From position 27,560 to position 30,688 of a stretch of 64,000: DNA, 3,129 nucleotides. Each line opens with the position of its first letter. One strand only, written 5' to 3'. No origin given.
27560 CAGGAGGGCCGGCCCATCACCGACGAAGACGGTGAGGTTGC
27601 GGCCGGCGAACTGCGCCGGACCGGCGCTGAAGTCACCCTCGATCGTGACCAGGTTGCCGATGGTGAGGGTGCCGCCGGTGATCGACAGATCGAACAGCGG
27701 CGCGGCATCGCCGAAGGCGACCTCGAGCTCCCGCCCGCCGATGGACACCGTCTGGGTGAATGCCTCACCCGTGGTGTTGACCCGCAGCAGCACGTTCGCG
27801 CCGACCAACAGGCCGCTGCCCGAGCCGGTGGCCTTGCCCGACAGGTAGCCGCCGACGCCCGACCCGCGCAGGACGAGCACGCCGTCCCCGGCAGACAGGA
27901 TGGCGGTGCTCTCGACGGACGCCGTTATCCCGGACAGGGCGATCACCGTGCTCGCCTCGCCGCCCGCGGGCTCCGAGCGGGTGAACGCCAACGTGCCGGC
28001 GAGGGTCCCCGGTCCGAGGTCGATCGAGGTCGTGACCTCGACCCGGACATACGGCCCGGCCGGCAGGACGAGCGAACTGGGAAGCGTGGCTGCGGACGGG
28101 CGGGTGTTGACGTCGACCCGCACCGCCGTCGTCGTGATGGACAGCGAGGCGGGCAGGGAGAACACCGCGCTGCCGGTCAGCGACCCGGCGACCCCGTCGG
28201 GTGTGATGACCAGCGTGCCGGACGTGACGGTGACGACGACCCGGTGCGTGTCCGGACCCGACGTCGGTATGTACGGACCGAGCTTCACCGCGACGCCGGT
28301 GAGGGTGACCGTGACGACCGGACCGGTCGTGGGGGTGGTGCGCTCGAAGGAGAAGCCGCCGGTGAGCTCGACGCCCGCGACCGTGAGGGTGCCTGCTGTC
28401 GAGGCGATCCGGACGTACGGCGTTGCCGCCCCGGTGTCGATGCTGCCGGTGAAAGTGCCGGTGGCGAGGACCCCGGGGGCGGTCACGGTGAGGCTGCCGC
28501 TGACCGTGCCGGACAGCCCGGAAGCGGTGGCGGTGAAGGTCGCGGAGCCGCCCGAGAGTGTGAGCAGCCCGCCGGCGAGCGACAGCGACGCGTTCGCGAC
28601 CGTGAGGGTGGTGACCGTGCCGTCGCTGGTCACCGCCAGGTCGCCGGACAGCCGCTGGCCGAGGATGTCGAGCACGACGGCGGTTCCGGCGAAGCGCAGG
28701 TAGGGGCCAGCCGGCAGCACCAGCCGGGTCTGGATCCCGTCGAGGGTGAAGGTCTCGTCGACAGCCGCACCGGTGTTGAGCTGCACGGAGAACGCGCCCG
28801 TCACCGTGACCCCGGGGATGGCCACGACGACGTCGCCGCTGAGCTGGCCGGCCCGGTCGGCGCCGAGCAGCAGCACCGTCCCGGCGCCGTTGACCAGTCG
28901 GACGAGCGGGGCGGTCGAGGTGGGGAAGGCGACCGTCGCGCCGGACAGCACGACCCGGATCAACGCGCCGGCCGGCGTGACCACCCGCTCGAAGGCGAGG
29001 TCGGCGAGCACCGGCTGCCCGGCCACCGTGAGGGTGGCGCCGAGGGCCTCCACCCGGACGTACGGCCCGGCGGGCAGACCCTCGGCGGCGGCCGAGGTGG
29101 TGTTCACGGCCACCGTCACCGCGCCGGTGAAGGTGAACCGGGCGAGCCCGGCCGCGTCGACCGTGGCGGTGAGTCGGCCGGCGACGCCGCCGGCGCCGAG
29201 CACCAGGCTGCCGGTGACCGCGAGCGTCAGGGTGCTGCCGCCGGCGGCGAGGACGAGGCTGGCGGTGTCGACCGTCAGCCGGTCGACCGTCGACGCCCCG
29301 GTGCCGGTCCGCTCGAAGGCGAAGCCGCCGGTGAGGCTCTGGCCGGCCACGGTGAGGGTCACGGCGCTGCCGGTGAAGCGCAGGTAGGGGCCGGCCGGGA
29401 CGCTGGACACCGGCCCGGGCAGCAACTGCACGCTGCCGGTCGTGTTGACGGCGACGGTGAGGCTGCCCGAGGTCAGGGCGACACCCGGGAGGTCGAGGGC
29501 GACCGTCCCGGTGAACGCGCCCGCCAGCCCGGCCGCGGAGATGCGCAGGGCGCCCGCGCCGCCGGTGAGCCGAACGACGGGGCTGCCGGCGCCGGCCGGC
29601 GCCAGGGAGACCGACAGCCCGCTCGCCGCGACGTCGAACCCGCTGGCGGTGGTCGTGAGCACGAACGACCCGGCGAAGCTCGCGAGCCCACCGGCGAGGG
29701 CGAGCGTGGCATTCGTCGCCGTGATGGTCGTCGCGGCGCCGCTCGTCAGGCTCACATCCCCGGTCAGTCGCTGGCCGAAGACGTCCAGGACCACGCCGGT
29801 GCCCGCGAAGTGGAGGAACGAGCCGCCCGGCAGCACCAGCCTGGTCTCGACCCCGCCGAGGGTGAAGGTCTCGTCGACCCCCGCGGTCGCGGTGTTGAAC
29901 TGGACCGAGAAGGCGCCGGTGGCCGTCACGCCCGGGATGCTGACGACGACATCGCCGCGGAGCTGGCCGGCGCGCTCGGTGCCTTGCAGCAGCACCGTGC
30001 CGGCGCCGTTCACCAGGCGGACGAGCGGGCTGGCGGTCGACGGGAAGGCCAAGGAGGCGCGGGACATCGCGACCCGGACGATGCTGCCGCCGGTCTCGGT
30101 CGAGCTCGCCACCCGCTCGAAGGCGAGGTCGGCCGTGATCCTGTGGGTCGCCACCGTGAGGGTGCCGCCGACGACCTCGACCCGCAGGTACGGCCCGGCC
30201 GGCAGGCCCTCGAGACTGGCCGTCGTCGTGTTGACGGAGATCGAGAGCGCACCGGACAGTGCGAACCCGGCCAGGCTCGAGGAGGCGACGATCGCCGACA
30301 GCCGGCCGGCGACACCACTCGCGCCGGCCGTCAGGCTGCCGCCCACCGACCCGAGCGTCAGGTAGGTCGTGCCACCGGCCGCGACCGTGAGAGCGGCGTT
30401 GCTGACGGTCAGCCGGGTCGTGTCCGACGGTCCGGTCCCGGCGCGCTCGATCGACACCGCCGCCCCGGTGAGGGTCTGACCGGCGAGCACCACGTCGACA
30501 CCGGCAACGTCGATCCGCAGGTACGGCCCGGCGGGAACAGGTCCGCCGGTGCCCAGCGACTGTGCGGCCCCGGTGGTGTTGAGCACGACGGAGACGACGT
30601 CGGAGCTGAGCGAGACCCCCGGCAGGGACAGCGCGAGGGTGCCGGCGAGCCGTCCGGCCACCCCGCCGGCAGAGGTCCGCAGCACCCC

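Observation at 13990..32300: Unrecognised ~113-aa beta-rich repeat family present in >25 (probably ~45) tandem copies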

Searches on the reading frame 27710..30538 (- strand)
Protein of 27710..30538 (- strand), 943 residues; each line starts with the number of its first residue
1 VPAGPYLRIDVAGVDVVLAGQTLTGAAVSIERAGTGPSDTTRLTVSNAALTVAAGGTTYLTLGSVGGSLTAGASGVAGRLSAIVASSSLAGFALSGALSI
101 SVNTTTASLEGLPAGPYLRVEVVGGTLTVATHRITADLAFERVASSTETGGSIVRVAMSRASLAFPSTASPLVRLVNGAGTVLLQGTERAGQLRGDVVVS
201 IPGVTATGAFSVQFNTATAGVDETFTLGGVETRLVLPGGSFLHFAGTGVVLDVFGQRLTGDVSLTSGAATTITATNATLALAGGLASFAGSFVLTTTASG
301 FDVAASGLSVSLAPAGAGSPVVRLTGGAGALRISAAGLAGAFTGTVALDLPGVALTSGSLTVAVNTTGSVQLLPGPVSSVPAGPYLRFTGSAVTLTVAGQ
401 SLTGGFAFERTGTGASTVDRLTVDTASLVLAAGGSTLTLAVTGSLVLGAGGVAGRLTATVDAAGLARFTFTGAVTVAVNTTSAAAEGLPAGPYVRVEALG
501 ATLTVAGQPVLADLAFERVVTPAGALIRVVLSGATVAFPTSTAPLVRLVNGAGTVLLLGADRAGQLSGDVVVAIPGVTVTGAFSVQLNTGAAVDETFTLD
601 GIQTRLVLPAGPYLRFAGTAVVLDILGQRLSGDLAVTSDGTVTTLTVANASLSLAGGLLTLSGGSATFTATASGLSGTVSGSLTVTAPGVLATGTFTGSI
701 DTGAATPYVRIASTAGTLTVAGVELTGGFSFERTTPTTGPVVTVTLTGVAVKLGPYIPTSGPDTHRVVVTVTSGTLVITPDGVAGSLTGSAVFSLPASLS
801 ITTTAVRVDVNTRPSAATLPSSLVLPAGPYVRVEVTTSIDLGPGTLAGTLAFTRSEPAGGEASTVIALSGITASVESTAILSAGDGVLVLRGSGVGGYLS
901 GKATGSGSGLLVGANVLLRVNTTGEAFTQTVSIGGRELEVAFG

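Call 82: predict_structure(alignment_id=A4)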
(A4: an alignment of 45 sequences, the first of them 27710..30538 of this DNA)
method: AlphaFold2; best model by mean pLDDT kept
length: 943 residues; sequences in the alignment: 45
mean_pLDDT: 81.2   pTM: 0.48
mean pLDDT of the five models: 81.2, 80.9, 80.5, 79.8, 78.7
residues with pLDDT >= 90: 272; 70-90: 529; 50-70: 90; < 50: 52
segments of 3 or more residues with pLDDT < 50: 268-299, 931-943
pLDDT, mean of each block of 10 residues (from residue 1): 71 84 86 78 91 85 92 91 84 90 91 91 89 90 71 90 78 89 92 91 84 91 91 91 85 76 60 29 31 40 58 59 74 79 77 78 87 84 87 83 87 75 85 75 85 88 68 88 85 89 80 90 87 82 76 90 91 78 90 90 91 85 85 84 86 90 90 88 90 91 85 91 89 78 88 61 68 88 91 80 89 89 87 90 87 78 86 77 86 85 67 73 67 40 40
secondary structure, 60 per line:
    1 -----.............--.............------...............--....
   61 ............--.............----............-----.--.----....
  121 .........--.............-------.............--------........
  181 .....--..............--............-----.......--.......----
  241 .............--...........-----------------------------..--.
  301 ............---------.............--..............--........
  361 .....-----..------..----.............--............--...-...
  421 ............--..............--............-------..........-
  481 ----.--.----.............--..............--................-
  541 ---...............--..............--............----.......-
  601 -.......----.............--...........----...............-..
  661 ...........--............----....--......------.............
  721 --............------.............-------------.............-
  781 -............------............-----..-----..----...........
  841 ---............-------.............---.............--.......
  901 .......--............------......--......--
elements in order (helices of 4 or more, strands of 3 or more residues): E6-18 E21-33 E40-54 E57-72 E75-87 E92-103 E117-129 E132-144 E152-164 E173-185 E188-201 E204-215 E221-227 E230-236 E241-253 E256-266 E300-312 E322-334 E337-350 E353-365 E385-397 E400-411 E418-432 E435-448 E451-462 E470-479 E493-505 E508-521 E524-539 E544-558 E561-574 E577-588 E593-599 E602-608 E613-625 E628-638 E643-654 E659-671 E674-685 E690-693 E696-701 E708-720 E723-734 E741-753 E767-779 E782-793 E800-811 E830-840 E844-855 E863-875 E879-891 E894-907 E910-921 E928-933 E936-941

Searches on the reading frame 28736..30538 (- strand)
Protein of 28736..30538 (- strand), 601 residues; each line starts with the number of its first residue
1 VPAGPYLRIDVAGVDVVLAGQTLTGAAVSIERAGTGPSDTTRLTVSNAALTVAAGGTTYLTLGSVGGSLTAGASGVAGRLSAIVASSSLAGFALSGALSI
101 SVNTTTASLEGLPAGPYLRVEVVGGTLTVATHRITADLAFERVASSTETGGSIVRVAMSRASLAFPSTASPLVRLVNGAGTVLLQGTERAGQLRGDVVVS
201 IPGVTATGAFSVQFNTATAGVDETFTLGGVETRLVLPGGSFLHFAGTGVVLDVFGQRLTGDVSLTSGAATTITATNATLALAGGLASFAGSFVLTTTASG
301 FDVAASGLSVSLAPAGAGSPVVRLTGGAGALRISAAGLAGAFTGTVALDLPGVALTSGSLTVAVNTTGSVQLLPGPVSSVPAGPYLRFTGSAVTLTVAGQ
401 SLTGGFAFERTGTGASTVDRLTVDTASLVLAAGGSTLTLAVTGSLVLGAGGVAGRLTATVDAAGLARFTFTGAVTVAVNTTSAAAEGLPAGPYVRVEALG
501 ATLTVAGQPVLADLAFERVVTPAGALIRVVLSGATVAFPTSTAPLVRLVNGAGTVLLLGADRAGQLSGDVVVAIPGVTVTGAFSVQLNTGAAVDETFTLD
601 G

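Call 17: find_homologous_proteins(query=window:28736-30538:-, max_evalue=0.001)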
Query window:28736-30538:- (601 aa): 73 proteins with E <= 0.001 among 8000 candidates.
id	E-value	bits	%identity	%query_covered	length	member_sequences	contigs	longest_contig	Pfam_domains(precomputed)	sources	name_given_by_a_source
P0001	2.1e-85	306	33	100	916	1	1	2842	-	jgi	jgi:hypothetical protein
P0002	9.0e-80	287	35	93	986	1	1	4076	-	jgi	jgi:hypothetical protein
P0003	9.4e-77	277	33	100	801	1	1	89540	-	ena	-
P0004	1.1e-76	277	32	99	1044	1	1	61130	-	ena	-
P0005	3.8e-74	269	33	89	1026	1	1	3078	-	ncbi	ncbi:MAG: hypothetical protein DMD91_33745, partial [Candidatus Rokuibacteriota bacterium]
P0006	3.6e-65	239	34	100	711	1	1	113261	-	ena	-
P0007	5.8e-64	235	32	86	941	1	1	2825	-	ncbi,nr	ncbi:MAG: hypothetical protein NTU94_00015, partial [Planctomycetota bacterium]|nr:hypothetical prot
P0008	3.3e-63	233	37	80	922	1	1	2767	-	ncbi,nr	ncbi:MAG: large repetitive protein, partial [Alphaproteobacteria bacterium]|nr:large repetitive prot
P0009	1.5e-58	217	34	93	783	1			-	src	-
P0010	1.6e-58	217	34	77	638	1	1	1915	-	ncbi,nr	ncbi:MAG: hypothetical protein NTU94_00230, partial [Planctomycetota bacterium]|nr:hypothetical prot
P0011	2.2e-58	217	36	70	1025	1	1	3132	-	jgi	-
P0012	3.3e-57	213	32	100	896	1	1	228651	-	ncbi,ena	-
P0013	3.8e-57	212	35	95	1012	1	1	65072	-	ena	-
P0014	6.9e-56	208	30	84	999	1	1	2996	-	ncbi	ncbi:MAG TPA: hypothetical protein VGK49_08810, partial [Ilumatobacteraceae bacterium]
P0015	2.4e-55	207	34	88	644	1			-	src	-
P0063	1.3e-15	75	28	99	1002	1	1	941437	-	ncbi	-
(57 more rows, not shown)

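Call 68: find_encoding_contigs(protein=P0012, flank=10000, max_places=2)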
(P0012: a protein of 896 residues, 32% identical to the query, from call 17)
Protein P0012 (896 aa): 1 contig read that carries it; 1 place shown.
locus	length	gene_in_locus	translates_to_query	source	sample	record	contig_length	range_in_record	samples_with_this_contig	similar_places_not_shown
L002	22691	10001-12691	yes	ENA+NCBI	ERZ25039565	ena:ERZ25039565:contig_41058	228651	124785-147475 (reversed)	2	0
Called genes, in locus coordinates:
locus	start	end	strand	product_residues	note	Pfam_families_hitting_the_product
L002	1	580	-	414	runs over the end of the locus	-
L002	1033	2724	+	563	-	-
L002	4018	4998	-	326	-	-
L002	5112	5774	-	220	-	-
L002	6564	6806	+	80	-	-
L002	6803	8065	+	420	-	-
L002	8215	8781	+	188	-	-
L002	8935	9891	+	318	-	PF12256:TcdB_toxin_midN (faint), PF14783:BBS2_Mid (faint), PF13517:FG-GAP_3, PF01839:FG-GAP (weak), PF13517:FG-GAP_3, PF01839:FG-GAP (weak), PF13517:FG-GAP_3, PF01839:FG-GAP (weak)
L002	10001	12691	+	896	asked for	-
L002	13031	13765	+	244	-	-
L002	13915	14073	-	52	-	-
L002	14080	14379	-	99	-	-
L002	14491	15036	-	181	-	-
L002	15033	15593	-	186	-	-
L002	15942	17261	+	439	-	-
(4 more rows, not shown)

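Call 69: find_encoding_contigs(protein=P0063, flank=10000, max_places=2)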
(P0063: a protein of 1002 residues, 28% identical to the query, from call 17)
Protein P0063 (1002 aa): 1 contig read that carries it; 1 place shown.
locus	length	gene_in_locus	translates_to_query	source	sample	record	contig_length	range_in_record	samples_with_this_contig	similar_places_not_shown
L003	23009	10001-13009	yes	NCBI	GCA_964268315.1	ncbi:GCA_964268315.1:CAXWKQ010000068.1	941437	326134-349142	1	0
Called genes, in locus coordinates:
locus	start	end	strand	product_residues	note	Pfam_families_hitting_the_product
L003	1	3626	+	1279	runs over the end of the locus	-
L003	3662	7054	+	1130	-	-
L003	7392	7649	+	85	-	-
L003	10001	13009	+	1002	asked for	-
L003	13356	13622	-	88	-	-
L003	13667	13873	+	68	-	-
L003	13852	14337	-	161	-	-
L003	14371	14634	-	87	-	-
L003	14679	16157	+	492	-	-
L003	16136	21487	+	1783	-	-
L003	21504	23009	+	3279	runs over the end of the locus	PF00353:HemolysinCabind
